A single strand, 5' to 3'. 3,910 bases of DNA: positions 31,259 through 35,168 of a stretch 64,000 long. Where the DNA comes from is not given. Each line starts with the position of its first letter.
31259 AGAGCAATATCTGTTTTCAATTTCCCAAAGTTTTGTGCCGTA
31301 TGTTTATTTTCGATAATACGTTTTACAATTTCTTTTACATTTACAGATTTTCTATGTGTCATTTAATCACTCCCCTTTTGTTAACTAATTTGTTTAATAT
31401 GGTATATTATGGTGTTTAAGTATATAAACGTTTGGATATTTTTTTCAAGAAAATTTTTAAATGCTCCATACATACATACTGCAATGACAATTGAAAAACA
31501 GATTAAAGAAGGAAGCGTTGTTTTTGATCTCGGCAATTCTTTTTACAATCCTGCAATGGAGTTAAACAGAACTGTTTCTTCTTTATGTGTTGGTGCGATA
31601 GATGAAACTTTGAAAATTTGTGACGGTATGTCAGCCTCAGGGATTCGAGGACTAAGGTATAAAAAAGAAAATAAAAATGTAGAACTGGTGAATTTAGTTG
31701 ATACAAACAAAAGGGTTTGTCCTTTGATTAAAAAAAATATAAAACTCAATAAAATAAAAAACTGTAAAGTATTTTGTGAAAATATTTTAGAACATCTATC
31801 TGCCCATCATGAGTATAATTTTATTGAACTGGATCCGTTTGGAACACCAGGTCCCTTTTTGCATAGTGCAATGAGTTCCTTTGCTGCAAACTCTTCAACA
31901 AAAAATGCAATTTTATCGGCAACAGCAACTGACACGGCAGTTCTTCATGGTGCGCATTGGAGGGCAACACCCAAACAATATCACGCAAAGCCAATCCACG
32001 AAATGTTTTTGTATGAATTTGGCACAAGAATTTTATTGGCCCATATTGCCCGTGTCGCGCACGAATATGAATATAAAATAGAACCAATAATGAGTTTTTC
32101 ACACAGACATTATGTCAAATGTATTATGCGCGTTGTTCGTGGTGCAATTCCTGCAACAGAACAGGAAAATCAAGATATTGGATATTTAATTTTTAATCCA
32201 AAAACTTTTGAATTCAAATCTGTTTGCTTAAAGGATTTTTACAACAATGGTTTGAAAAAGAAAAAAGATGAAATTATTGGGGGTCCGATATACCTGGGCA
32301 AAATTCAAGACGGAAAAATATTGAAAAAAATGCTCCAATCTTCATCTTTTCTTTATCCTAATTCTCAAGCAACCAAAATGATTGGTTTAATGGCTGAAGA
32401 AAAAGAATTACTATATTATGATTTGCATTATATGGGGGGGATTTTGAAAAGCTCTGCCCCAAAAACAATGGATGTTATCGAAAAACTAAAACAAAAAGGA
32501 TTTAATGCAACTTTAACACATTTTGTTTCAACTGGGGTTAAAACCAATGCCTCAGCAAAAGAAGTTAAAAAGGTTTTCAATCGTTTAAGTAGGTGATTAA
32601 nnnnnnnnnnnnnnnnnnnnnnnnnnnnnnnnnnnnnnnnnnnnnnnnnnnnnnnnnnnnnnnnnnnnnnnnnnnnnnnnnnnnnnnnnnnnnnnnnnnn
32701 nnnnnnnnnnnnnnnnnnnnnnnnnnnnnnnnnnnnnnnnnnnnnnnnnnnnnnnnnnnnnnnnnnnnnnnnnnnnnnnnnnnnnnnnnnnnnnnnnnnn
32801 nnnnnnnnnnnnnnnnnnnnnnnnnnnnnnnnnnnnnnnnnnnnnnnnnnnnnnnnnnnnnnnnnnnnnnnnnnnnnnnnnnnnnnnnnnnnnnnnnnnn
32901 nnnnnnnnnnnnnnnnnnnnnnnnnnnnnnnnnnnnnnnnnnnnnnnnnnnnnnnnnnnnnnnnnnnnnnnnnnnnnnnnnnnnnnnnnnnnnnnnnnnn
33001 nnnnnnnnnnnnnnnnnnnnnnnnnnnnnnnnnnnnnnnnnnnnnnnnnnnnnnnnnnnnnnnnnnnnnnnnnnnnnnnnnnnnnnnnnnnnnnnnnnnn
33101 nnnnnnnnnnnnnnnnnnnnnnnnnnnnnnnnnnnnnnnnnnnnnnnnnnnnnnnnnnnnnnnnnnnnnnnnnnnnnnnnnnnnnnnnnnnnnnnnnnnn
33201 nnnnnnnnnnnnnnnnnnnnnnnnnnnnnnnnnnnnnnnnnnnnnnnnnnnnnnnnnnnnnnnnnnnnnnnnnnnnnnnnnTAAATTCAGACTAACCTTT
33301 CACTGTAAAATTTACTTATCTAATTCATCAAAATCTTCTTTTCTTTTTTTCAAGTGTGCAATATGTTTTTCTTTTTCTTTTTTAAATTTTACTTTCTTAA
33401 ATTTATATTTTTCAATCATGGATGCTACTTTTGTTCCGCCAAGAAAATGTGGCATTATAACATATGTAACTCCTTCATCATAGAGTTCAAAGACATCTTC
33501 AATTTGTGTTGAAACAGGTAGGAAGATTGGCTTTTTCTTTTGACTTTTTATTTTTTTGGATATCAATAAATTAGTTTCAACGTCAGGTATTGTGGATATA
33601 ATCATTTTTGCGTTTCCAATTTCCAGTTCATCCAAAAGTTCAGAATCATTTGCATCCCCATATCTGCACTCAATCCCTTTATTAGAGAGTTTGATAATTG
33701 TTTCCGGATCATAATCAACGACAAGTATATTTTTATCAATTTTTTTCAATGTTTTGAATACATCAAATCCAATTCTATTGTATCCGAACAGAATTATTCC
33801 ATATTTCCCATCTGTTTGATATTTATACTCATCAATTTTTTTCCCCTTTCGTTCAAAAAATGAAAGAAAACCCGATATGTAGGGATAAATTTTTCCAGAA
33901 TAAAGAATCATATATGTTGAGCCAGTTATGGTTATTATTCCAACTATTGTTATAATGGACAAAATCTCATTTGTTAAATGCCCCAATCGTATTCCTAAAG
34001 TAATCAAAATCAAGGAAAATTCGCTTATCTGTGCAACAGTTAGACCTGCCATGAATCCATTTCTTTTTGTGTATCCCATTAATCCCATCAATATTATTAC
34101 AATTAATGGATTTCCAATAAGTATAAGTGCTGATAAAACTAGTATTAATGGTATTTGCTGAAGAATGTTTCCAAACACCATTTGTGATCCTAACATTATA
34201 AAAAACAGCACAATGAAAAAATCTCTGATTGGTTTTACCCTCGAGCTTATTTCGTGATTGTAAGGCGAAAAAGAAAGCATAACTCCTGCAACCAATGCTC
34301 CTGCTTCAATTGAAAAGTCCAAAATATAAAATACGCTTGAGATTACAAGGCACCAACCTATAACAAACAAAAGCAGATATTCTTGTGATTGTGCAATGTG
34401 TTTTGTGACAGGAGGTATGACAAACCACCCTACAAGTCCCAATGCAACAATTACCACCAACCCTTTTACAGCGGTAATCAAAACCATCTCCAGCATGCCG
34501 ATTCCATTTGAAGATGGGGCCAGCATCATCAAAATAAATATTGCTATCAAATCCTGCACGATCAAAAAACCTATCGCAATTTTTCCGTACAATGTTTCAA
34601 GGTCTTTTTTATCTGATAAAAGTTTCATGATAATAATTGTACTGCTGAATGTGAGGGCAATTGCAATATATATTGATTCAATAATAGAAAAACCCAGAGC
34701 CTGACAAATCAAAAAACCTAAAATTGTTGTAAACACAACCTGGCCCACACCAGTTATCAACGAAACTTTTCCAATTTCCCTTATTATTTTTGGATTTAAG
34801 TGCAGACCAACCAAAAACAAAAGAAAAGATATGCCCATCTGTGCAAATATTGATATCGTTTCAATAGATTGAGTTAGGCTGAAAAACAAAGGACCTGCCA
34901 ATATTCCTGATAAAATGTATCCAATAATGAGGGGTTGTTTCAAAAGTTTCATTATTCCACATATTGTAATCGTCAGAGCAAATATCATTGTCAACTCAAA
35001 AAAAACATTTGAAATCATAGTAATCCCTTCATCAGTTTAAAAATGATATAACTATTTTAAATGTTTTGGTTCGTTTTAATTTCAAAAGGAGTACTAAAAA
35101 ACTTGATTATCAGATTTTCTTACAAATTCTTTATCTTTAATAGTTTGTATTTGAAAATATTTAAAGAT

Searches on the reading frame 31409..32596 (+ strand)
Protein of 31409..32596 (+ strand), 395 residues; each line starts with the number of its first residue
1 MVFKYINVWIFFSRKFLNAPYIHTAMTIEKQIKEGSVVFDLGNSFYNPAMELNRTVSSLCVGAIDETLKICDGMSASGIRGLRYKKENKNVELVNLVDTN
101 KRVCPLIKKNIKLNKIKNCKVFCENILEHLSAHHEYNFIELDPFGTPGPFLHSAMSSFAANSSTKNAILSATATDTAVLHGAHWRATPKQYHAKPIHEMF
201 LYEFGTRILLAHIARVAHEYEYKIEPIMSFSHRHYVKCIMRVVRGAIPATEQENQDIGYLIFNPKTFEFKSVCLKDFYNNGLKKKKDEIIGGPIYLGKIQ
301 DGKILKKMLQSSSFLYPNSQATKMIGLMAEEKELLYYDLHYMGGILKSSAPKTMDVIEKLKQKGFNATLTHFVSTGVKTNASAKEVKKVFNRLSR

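Call 8: search_protein_families(library=pfam, proteins=[window:31409-32596:+], max_evalue=0.001)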
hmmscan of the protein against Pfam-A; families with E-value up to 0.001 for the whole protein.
window:31409-32596:+ (395 aa): 2 families
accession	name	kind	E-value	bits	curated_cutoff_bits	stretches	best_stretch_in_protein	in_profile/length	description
PF02005.22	TRM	-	9.2e-76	255.9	27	1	36-390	12-375/376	N2,N2-dimethylguanosine tRNA methyltransferase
PF05175.20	MTS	-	0.00034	20.7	23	0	70-140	35-103/170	Methyltransferase small domain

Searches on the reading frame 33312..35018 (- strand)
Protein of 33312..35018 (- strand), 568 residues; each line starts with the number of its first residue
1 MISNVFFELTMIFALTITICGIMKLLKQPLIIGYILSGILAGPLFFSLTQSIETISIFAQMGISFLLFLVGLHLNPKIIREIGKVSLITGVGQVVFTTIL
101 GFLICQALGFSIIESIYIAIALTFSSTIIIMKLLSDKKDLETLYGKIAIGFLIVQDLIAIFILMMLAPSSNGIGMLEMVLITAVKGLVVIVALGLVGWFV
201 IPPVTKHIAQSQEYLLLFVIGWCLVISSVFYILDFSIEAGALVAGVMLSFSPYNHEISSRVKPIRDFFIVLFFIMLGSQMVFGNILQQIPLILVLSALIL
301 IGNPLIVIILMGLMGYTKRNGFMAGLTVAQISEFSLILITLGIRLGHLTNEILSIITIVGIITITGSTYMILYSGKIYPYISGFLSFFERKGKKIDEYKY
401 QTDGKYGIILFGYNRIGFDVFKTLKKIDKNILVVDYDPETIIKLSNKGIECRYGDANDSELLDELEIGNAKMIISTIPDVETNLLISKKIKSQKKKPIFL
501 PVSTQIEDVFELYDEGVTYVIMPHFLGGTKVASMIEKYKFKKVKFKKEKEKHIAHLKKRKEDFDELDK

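Call 21: search_protein_families(library=pfam, proteins=[window:33312-35018:-], max_evalue=0.001)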
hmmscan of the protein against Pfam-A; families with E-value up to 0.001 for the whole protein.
window:33312-35018:- (568 aa): 2 families
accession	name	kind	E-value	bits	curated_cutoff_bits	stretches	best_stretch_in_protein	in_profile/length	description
PF00999.27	Na_H_Exchanger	-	9.2e-55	186.4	26.2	1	15-366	2-366/375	Sodium/hydrogen exchanger, transmembrane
PF02254.24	TrkA_N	-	2.1e-20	73.6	23.8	1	408-523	1-116/116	TrkA-N domain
